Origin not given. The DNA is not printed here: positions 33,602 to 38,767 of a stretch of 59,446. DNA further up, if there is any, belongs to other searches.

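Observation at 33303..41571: Four-gene operon coupling a flotillin/NfeD pair to a giant MoxR/dynein-type AAA+ protein: candidate undescribed membrane-microdomain system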

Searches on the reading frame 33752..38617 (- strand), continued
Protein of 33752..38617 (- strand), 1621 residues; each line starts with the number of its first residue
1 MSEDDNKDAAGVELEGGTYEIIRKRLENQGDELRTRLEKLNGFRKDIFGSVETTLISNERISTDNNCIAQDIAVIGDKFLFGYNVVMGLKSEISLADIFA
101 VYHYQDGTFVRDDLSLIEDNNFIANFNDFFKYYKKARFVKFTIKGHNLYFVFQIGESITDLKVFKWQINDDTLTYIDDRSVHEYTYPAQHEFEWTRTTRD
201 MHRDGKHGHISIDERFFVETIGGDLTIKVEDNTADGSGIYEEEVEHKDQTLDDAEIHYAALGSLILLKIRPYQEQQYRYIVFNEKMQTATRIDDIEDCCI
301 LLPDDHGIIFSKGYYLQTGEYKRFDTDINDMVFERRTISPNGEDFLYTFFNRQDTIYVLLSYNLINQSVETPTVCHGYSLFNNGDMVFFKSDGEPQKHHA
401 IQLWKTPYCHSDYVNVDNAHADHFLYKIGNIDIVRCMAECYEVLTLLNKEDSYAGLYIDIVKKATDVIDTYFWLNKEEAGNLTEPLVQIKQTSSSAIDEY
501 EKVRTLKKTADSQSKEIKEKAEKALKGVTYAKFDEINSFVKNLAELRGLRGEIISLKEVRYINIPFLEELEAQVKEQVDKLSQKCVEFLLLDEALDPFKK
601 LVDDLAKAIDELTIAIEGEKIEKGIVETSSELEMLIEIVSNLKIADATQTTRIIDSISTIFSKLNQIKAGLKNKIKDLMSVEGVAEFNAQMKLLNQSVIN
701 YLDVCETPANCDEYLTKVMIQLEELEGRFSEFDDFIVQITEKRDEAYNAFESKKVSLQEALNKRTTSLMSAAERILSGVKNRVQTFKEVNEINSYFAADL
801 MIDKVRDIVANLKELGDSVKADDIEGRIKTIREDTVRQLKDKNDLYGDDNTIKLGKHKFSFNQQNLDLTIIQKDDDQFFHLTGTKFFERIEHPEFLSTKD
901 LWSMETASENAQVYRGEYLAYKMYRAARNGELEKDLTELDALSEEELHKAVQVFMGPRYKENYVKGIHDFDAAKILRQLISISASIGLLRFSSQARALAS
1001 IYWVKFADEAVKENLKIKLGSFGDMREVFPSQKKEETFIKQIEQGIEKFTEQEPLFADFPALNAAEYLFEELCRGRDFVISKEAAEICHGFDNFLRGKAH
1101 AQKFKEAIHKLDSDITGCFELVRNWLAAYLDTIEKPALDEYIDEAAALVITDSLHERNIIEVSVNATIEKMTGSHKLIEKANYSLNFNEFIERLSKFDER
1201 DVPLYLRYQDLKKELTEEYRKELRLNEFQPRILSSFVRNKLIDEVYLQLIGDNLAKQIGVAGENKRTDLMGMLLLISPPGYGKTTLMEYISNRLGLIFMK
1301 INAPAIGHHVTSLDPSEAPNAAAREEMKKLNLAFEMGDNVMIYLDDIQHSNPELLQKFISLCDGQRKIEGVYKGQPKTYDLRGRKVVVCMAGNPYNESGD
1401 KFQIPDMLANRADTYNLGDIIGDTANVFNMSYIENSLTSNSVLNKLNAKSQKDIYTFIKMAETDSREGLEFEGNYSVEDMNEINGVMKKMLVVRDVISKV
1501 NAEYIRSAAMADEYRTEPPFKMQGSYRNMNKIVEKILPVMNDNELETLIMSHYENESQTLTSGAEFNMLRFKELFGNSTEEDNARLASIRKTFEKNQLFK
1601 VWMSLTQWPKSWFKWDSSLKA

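Call 8: find_homologous_proteins(query=window:33752-38617:-, max_evalue=0.00001)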
Query window:33752-38617:- (1621 aa): 4881 proteins with E <= 0.00001 among 8000 candidates; the best 120 are listed.
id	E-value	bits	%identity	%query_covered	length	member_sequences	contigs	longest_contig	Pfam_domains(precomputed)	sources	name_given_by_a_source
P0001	0.0e+0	3651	100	100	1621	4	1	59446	PF12458.14,PF00004.36,PF25472.2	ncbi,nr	ncbi:MAG: DNA repair ATPase [Lentisphaerales bacterium]|nr:DNA repair ATPase [Lentisphaerales bacter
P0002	0.0e+0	3027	83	99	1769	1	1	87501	PF12458.14,PF00004.36,PF25472.2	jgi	jgi:hypothetical protein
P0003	0.0e+0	2739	75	98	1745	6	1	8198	PF12458.14,PF00004.36,PF25472.2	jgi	-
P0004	0.0e+0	2700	74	98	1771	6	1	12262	PF12458.14,PF00004.36,PF25472.2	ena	-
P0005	0.0e+0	2685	73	98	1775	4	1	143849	PF12458.14,PF00004.36,PF25472.2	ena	-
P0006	0.0e+0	2682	73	99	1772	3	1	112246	PF12458.14,PF00004.36,PF25472.2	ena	-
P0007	0.0e+0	2678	73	99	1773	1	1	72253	PF12458.14,PF00004.36,PF25472.2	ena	-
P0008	0.0e+0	2660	73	99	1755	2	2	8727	PF12458.14,PF00004.36,PF25472.2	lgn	-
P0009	0.0e+0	2655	73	99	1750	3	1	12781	PF12458.14,PF00004.36,PF25472.2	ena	-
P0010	0.0e+0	2648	72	99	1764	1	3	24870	PF12458.14,PF00004.36,PF25472.2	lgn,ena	-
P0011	0.0e+0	2375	65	99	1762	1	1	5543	PF12458.14,PF00004.36,PF25472.2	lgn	-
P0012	0.0e+0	2348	64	99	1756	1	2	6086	PF12458.14,PF00004.36,PF25472.2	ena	-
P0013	0.0e+0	2117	60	99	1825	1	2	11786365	PF12458.14,PF00004.36,PF05496.19,PF25472.2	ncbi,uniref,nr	ncbi:DNA repair ATPase [Sulfidibacter corallicola]|uniref:DNA repair ATPase n=1 Tax=Sulfidibacter co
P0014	0.0e+0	2091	58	98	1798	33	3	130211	PF12458.14,PF00004.36,PF07728.21,PF25472.2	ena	-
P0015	0.0e+0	2081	57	98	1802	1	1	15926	PF12458.14,PF00004.36,PF05496.19,PF25472.2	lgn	-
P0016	0.0e+0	2074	57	98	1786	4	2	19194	PF12458.14,PF00004.36,PF07728.21,PF25472.2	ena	-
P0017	0.0e+0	2073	57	98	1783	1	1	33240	PF12458.14,PF00004.36,PF25472.2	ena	-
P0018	0.0e+0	2073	56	98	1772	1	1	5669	PF12458.14,PF00004.36,PF13401.13,PF05496.19,PF25472.2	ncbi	-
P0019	0.0e+0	2069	57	99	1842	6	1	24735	PF12458.14,PF00004.36,PF25472.2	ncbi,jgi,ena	-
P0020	0.0e+0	2068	56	98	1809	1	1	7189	PF12458.14,PF00004.36,PF05496.19,PF07728.21,PF25472.2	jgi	jgi:MoxR-like ATPase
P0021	0.0e+0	2062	57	98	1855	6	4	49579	PF12458.14,PF00004.36,PF25472.2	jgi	jgi:hypothetical protein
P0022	0.0e+0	2053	57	98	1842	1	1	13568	PF12458.14,PF00004.36,PF05496.19,PF25472.2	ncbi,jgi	ncbi:MAG: hypothetical protein ACI9HK_000738 [Pirellulaceae bacterium]|jgi:hypothetical protein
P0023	0.0e+0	2053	57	99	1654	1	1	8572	PF12458.14,PF00004.36,PF07728.21,PF25472.2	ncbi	ncbi:MAG: DNA repair ATPase [Bacteroidota bacterium]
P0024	0.0e+0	2052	56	98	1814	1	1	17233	PF12458.14,PF00004.36,PF25472.2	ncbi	-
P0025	0.0e+0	2051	57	98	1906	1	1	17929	PF13606.13,PF13857.13,PF12796.14,PF12458.14,PF00023.37,PF00004.36,PF13637.13,PF13401.13,PF25472.2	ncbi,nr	ncbi:DNA repair ATPase [Desulfobacterales bacterium HSG16]|nr:DNA repair ATPase [Desulfobacterales b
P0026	0.0e+0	2049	57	98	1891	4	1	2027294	PF12458.14,PF00004.36,PF25472.2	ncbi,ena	-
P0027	0.0e+0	2048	57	99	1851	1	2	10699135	PF12458.14,PF00004.36,PF05496.19,PF25472.2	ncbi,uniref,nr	ncbi:DNA repair ATPase [Acanthopleuribacter pedis]|uniref:DNA repair ATPase n=1 Tax=Acanthopleuribac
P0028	0.0e+0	2047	56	98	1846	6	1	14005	PF12458.14,PF00004.36,PF25472.2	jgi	jgi:hypothetical protein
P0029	0.0e+0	2047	56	98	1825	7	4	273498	PF12458.14,PF00004.36,PF05496.19,PF25472.2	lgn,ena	-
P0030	0.0e+0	2045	56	98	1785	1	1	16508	PF12458.14,PF00004.36,PF05496.19,PF25472.2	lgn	-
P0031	0.0e+0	2043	56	98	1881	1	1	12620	PF12458.14,PF00004.36,PF13401.13,PF25472.2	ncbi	ncbi:MAG: DNA repair ATPase [Phycisphaerae bacterium]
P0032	0.0e+0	2042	57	98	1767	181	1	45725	PF12458.14,PF00004.36,PF25472.2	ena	-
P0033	0.0e+0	2042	57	98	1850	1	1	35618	PF13606.13,PF13857.13,PF12796.14,PF12458.14,PF00023.37,PF00004.36,PF13637.13,PF13401.13,PF05496.19,PF07728.21,PF25472.2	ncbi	-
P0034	0.0e+0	2042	56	98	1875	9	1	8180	PF12458.14,PF00004.36,PF05496.19,PF25472.2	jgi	jgi:MoxR-like ATPase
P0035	0.0e+0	2040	56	98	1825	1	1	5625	PF12458.14,PF00004.36,PF05496.19,PF25472.2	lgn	-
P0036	0.0e+0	2039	56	98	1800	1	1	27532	PF12458.14,PF00004.36,PF05496.19,PF25472.2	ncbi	-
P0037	0.0e+0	2038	56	98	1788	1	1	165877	PF12458.14,PF00004.36,PF05496.19,PF25472.2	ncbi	-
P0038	0.0e+0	2038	57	98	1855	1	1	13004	PF00515.35,PF12458.14,PF00004.36,PF13401.13,PF07728.21,PF25472.2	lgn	-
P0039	0.0e+0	2038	57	98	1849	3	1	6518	PF12458.14,PF00004.36,PF25472.2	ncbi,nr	ncbi:MAG: DNA repair ATPase [Desulfococcaceae bacterium]|nr:DNA repair ATPase [Desulfococcaceae bact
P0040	0.0e+0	2038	56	98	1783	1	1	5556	PF12458.14,PF00004.36,PF13401.13,PF07728.21,PF25472.2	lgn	-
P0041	0.0e+0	2037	56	98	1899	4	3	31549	PF12458.14,PF00004.36,PF25472.2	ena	-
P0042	0.0e+0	2037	56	98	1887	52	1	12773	PF12458.14,PF00004.36,PF25472.2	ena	-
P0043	0.0e+0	2035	56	98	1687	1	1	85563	PF12458.14,PF00004.36,PF05496.19,PF07728.21,PF25472.2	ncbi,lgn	-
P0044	0.0e+0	2035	56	99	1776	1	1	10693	PF12458.14,PF00004.36,PF05496.19,PF07728.21,PF25472.2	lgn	-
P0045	0.0e+0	2034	56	98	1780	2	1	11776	PF12458.14,PF00004.36,PF07728.21,PF25472.2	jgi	jgi:hypothetical protein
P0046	0.0e+0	2032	58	99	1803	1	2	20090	PF12458.14,PF00004.36,PF05496.19,PF07728.21,PF25472.2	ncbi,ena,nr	ncbi:MAG: DNA repair ATPase [Acidobacteriota bacterium]|nr:DNA repair ATPase [Acidobacteriota bacter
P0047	0.0e+0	2032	56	98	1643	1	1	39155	PF12458.14,PF00004.36,PF05496.19,PF25472.2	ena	-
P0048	0.0e+0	2032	56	98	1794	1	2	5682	PF12458.14,PF00004.36,PF25472.2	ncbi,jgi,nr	ncbi:MAG: DNA repair ATPase [Planctomycetes bacterium]|nr:DNA repair ATPase [Planctomycetota bacteri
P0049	0.0e+0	2032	56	98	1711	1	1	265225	PF12458.14,PF00004.36,PF07728.21,PF25472.2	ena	-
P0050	0.0e+0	2032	56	98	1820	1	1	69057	PF12458.14,PF00004.36,PF05496.19,PF25472.2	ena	-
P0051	0.0e+0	2031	56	98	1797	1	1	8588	PF12458.14,PF00004.36,PF05496.19,PF25472.2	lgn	-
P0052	0.0e+0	2031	56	98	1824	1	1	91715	PF12458.14,PF00004.36,PF25472.2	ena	-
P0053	0.0e+0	2030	56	98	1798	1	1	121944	PF12458.14,PF00004.36,PF25472.2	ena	-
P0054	0.0e+0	2030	57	98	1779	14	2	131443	PF12458.14,PF00004.36,PF05496.19,PF07728.21,PF25472.2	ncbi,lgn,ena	-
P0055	0.0e+0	2029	56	98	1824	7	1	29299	PF12458.14,PF00004.36,PF25472.2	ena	-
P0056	0.0e+0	2028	56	98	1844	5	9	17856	PF12458.14,PF00004.36,PF13401.13,PF25472.2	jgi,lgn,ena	-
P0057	0.0e+0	2028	55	98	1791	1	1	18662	PF12458.14,PF00004.36,PF25472.2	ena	-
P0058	0.0e+0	2026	55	98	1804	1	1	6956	PF12458.14,PF00004.36,PF05496.19,PF25472.2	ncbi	-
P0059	0.0e+0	2026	55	98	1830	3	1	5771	PF12458.14,PF00004.36,PF07728.21,PF25472.2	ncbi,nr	ncbi:MAG: DNA repair ATPase [Planctomycetes bacterium]|nr:DNA repair ATPase [Planctomycetota bacteri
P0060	0.0e+0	2026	55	98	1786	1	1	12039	PF12458.14,PF00004.36,PF13401.13,PF07728.21,PF25472.2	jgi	jgi:hypothetical protein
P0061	0.0e+0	2026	57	99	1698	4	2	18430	PF12458.14,PF00004.36,PF05496.19,PF25472.2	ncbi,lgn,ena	-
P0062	0.0e+0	2026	56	98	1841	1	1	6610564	PF12458.14,PF07728.21,PF25472.2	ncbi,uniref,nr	ncbi:AAA family ATPase [Desulfonema ishimotonii]|uniref:AAA family ATPase n=1 Tax=Desulfonema ishimo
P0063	0.0e+0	2025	56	98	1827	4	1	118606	PF12458.14,PF00004.36,PF25472.2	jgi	jgi:hypothetical protein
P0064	0.0e+0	2025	56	98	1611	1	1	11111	PF12458.14,PF00004.36,PF25472.2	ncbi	-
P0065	0.0e+0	2024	56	98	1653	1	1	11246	PF12458.14,PF00004.36,PF07728.21,PF25472.2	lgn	-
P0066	0.0e+0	2024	57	98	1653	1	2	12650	PF12458.14,PF00004.36,PF05496.19,PF07728.21,PF25472.2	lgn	-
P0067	0.0e+0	2024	56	98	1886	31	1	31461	PF12458.14,PF00004.36,PF25472.2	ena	-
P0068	0.0e+0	2024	55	98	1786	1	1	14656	PF12458.14,PF00004.36,PF05496.19,PF07728.21,PF25472.2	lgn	-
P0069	0.0e+0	2024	56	98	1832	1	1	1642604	PF12458.14,PF00004.36,PF13401.13,PF25472.2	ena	-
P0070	0.0e+0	2023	57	98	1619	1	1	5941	PF12458.14,PF00004.36,PF07728.21,PF25472.2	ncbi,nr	ncbi:MAG: AAA family ATPase, partial [Desulfobacterales bacterium]|nr:AAA family ATPase [Desulfobact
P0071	0.0e+0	2023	56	98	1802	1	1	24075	PF12458.14,PF00004.36,PF05496.19,PF25472.2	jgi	-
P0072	0.0e+0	2022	56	98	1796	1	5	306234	PF12458.14,PF00004.36,PF05496.19,PF07728.21,PF25472.2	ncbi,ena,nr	ncbi:MAG: DNA repair ATPase [Planctomycetes bacterium]|nr:DNA repair ATPase [Planctomycetota bacteri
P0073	0.0e+0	2022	57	98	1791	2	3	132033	PF12458.14,PF00004.36,PF13401.13,PF07728.21,PF25472.2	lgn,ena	-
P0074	0.0e+0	2022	56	99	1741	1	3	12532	PF12458.14,PF00004.36,PF25472.2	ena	-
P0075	0.0e+0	2021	56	99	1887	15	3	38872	PF12458.14,PF00004.36,PF13401.13,PF05496.19,PF25472.2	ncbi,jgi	ncbi:MAG: MoxR-like ATPase [Candidatus Binatia bacterium]|jgi:MoxR-like ATPase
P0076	0.0e+0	2021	55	98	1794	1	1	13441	PF12458.14,PF00004.36,PF07728.21,PF25472.2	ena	-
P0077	0.0e+0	2021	54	98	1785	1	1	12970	PF12458.14,PF00004.36,PF07728.21,PF25472.2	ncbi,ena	-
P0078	0.0e+0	2020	55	98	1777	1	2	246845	PF12458.14,PF00004.36,PF13401.13,PF05496.19,PF07728.21,PF25472.2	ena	-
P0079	0.0e+0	2020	55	99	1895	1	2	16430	PF12458.14,PF00004.36,PF25472.2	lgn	-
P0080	0.0e+0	2020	57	98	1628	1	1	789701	PF12458.14,PF00004.36,PF25472.2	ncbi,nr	ncbi:MAG: DNA repair ATPase [Bacteroidia bacterium]|nr:DNA repair ATPase [Bacteroidia bacterium]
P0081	0.0e+0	2019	55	98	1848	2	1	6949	PF12458.14,PF00004.36,PF13401.13,PF05496.19,PF25472.2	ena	-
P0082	0.0e+0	2019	55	98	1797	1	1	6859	PF12458.14,PF00004.36,PF13401.13,PF07728.21,PF25472.2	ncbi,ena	-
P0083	0.0e+0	2019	55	98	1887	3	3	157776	PF12458.14,PF00004.36,PF13401.13,PF07728.21,PF25472.2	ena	-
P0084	0.0e+0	2019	56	98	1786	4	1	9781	PF12458.14,PF00004.36,PF05496.19,PF25472.2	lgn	-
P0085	0.0e+0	2019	56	99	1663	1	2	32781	PF12458.14,PF00004.36,PF25472.2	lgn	-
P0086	0.0e+0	2019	55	98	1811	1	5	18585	PF12458.14,PF00004.36,PF05496.19,PF07728.21,PF25472.2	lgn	-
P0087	0.0e+0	2018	54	100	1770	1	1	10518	PF12458.14,PF00004.36,PF13401.13,PF05496.19,PF07728.21,PF25472.2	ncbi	-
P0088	0.0e+0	2018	57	98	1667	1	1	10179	PF12458.14,PF00004.36,PF05496.19,PF07728.21,PF25472.2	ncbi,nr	ncbi:MAG: DNA repair ATPase [Microscillaceae bacterium]|nr:DNA repair ATPase [Microscillaceae bacter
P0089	0.0e+0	2017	56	98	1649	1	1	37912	PF12458.14,PF00004.36,PF13401.13,PF07728.21,PF25472.2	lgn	-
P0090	0.0e+0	2017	57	98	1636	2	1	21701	PF12458.14,PF00004.36,PF13401.13,PF07728.21,PF25472.2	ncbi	ncbi:MAG: DNA repair ATPase [Bacteroidota bacterium]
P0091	0.0e+0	2017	55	98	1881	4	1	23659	PF12458.14,PF00004.36,PF25472.2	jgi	-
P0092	0.0e+0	2016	57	98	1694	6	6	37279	PF12458.14,PF00004.36,PF07728.21,PF25472.2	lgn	-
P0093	0.0e+0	2015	56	98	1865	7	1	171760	PF12458.14,PF00004.36,PF25472.2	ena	-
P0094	0.0e+0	2015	56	98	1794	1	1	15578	PF12458.14,PF00004.36,PF07728.21,PF25472.2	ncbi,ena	-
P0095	0.0e+0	2015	55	98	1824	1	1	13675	PF12458.14,PF00004.36,PF25472.2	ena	-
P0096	0.0e+0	2015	55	99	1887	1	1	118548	PF12458.14,PF00004.36,PF13401.13,PF07728.21,PF25472.2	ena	-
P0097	0.0e+0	2015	55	98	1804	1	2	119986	PF12458.14,PF00004.36,PF25472.2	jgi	jgi:hypothetical protein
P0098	0.0e+0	2014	55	99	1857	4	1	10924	PF12458.14,PF00004.36,PF13401.13,PF25472.2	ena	-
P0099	0.0e+0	2013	56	98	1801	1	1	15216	PF12458.14,PF00004.36,PF13401.13,PF05496.19,PF07728.21,PF25472.2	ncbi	-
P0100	0.0e+0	2013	56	98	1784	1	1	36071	PF12458.14,PF00004.36,PF13401.13,PF05496.19,PF07728.21,PF25472.2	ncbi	ncbi:MAG: DNA repair ATPase [Verrucomicrobiota bacterium]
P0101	0.0e+0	2013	56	98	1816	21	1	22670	PF12458.14,PF00004.36,PF25472.2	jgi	jgi:MoxR-like ATPase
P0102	0.0e+0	2013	56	98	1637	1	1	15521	PF12458.14,PF00004.36,PF07728.21,PF25472.2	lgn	-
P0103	0.0e+0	2013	56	98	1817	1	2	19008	PF12458.14,PF00004.36,PF13401.13,PF25472.2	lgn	-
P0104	0.0e+0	2012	56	98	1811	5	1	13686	PF12458.14,PF00004.36,PF25472.2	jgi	jgi:hypothetical protein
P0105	0.0e+0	2012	56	98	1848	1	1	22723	PF13414.13,PF00515.35,PF12458.14,PF00004.36,PF13401.13,PF13181.13,PF25472.2,PF07719.24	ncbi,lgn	-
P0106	0.0e+0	2012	55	99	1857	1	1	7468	PF12458.14,PF00004.36,PF13401.13,PF25472.2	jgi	-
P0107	0.0e+0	2011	56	98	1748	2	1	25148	PF12458.14,PF00004.36,PF07728.21,PF25472.2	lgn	-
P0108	0.0e+0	2011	57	99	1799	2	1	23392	PF12458.14,PF00004.36,PF05496.19,PF25472.2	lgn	-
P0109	0.0e+0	2011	58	98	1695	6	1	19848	PF12458.14,PF00004.36,PF05496.19,PF07728.21,PF25472.2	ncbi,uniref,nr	ncbi:DNA repair ATPase [uncultured Microscilla sp.]|uniref:DNA repair ATPase n=1 Tax=uncultured Micr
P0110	0.0e+0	2010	56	98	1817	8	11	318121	PF12458.14,PF00004.36,PF13401.13,PF07728.21,PF25472.2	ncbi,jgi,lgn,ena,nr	ncbi:DNA repair ATPase [bacterium]|jgi:hypothetical protein|nr:DNA repair ATPase [bacterium]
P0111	0.0e+0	2010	56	99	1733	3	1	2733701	PF12458.14,PF00004.36,PF25472.2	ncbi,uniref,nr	ncbi:DNA repair ATPase [Lentisphaera marina]|uniref:DNA repair ATPase n=1 Tax=Lentisphaera marina Ta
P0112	0.0e+0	2010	55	98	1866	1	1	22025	PF12458.14,PF00004.36,PF05496.19,PF25472.2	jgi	jgi:DNA repair ATPase/ATPase family protein associated with various cellular activities (AAA)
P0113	0.0e+0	2010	55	98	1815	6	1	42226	PF12458.14,PF00004.36,PF25472.2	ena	-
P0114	0.0e+0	2010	56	98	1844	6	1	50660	PF13606.13,PF13857.13,PF12796.14,PF12458.14,PF00023.37,PF00004.36,PF13637.13,PF07728.21,PF25472.2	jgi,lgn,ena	-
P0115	0.0e+0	2010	56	98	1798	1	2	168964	PF12458.14,PF00004.36,PF07728.21,PF25472.2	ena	-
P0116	0.0e+0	2010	55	98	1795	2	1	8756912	PF12458.14,PF00004.36,PF05496.19,PF07728.21,PF25472.2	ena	-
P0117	0.0e+0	2010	57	99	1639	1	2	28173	PF12458.14,PF00004.36,PF07728.21,PF25472.2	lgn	-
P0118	0.0e+0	2010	56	98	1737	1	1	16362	PF12458.14,PF00004.36,PF07728.21,PF25472.2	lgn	-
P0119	0.0e+0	2009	56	98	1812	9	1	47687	PF12458.14,PF00004.36,PF25472.2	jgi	jgi:hypothetical protein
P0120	0.0e+0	2009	57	98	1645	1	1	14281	PF12458.14,PF00004.36,PF05496.19,PF07728.21,PF25472.2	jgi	jgi:hypothetical protein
